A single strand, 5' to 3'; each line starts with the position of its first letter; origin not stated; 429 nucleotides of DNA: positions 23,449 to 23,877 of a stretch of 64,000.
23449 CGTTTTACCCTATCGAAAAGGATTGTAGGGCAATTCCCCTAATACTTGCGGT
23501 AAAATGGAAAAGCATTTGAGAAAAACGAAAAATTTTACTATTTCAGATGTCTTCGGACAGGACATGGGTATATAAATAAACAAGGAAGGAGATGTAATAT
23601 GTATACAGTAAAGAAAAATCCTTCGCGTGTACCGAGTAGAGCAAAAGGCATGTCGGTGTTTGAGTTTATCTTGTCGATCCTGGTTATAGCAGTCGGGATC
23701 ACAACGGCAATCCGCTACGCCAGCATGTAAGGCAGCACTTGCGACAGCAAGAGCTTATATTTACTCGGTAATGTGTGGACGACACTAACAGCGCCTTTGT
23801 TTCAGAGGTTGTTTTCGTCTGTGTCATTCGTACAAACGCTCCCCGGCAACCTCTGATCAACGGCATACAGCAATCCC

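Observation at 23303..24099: Stand-alone 43-aa prepilin-motif micro-gene with its own RBS and intrinsic terminator upstream of a DUF1559 pseudopilin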

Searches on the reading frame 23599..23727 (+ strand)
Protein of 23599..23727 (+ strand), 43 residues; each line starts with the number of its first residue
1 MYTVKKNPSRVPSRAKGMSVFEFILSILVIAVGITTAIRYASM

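Call 8: search_protein_families(library=pfam, proteins=[window:23599-23727:+], max_evalue=10)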
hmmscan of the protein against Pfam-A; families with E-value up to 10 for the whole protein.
seq(43 aa): 0 families

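Call 9: search_protein_families(library=ncbifam, proteins=[window:23599-23727:+], max_evalue=10)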
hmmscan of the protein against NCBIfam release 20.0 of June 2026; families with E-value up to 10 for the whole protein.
seq(43 aa): 1 family
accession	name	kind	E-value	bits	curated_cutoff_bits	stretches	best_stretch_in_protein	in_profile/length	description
TIGR02523.1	type_IV_pilV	equivalog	0.063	13.8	52.2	1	16-38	2-24/139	type IV pilus modification protein PilV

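Call 11: find_encoding_contigs(protein=window:23599-23727:+, flank=3000, max_places=10)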
Protein window:23599-23727:+ (43 aa): 1 contig read that carries it; 1 place shown.
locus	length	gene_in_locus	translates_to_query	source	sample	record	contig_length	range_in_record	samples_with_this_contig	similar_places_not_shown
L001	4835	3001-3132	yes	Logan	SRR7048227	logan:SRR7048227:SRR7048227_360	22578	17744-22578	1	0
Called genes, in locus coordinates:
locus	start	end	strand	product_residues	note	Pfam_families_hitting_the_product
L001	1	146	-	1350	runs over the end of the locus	PF13709:DUF4159, PF08305:NPCBM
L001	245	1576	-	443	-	-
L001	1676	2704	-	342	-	PF02885:Glycos_trans_3N, PF00591:Glycos_transf_3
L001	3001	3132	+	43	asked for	-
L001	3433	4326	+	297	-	PF07963:N_methyl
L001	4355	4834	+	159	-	?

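Call 13: find_homologous_proteins(query=window:23599-23727:+, max_evalue=10)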
Query seq(43 aa) (43 aa): 1 proteins with E <= 10 among 1 candidates.
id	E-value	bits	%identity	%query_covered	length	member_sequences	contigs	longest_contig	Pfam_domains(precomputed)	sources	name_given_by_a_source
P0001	2.0e-17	77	98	100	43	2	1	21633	-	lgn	-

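Call 15: find_encoding_contigs(protein=P0001, flank=5000, max_places=10)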
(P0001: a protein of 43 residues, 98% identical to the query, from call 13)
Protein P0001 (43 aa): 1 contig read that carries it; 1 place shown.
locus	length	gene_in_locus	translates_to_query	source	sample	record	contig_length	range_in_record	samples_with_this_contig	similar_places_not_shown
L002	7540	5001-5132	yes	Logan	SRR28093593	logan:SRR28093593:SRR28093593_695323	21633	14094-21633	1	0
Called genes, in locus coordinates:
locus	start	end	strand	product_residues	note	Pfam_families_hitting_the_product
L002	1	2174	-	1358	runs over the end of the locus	PF13709:DUF4159, PF08305:NPCBM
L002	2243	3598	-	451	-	-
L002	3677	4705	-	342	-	PF02885:Glycos_trans_3N, PF00591:Glycos_transf_3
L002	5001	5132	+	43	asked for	-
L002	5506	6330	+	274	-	PF07963:N_methyl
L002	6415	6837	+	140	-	-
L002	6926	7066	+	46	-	-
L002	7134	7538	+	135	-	?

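Call 19: find_related_loci(query=A2, collection=genome_contigs, flank=5000)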
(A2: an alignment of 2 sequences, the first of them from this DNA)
Query A2 (43 aa) in genome_contigs; peptide patterns used: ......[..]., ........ (x = any residue, [..] = any of these).
34 stretches matched a pattern, but none encodes a relative of the query by tblastn (E <= 1e-3).

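Call 21: find_related_loci(query=A2, collection=metagenome_contigs, flank=5000)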
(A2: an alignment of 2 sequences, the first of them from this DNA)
Query A2 (43 aa) in metagenome_contigs; peptide patterns used: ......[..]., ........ (x = any residue, [..] = any of these).
69 stretches matched a pattern, but none encodes a relative of the query by tblastn (E <= 1e-3).

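Call 39: search_protein_representatives(protein=window:23599-23727:+)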
Query: 43 residues. Proteins with E-value up to 0.001 (for the whole library): 1; up to 1e-10: 1; up to 1e-30: 0. The best 1 are listed.
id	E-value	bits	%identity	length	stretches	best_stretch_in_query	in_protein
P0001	6.2e-18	77.4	98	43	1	1-43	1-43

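Call 50: find_related_loci(query=A2, collection=viral_contigs, flank=3000)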
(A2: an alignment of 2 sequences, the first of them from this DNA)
Query A2 (43 aa) in viral_contigs; peptide patterns used: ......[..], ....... (x = any residue, [..] = any of these).
71 stretches matched a pattern, but none encodes a relative of the query by tblastn (E <= 1e-3).

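Call 57: search_protein_families(library=phrogs, proteins=[window:23599-23727:+], max_evalue=10)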
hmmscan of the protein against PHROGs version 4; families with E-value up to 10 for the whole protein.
seq(43 aa): 1 family
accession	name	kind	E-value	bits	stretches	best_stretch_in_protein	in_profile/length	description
phrog_17067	-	unknown function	2.1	9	1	18-35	12-26/33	-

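Call 59: search_solved_structures(query=window:23599-23727:+, max_evalue=10, show_alignments=3)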
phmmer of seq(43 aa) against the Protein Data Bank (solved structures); distinct sequences matched with E-value up to 10: 8.
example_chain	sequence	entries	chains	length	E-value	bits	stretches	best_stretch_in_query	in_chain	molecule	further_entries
2wit_A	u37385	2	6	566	1.6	12.6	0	15-37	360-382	GLYCINE BETAINE TRANSPORTER BETP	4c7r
3p03_A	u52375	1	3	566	1.6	12.6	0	15-37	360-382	Glycine betaine transporter BetP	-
4doj_A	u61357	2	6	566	1.6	12.6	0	15-37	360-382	Glycine betaine transporter BetP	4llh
9hko_A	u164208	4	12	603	2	12.3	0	15-37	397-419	Glycine betaine transporter BetP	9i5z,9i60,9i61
9gkk_A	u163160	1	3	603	2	12.3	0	15-37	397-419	Glycine betaine transporter BetP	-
9i66_A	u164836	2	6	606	2.1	12.3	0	15-37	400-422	Glycine betaine transporter BetP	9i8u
9hkl_A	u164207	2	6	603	2.1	12.2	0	15-37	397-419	Glycine betaine transporter BetP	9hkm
4ain_A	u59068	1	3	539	2.2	12.2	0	15-37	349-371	GLYCINE BETAINE TRANSPORTER BETP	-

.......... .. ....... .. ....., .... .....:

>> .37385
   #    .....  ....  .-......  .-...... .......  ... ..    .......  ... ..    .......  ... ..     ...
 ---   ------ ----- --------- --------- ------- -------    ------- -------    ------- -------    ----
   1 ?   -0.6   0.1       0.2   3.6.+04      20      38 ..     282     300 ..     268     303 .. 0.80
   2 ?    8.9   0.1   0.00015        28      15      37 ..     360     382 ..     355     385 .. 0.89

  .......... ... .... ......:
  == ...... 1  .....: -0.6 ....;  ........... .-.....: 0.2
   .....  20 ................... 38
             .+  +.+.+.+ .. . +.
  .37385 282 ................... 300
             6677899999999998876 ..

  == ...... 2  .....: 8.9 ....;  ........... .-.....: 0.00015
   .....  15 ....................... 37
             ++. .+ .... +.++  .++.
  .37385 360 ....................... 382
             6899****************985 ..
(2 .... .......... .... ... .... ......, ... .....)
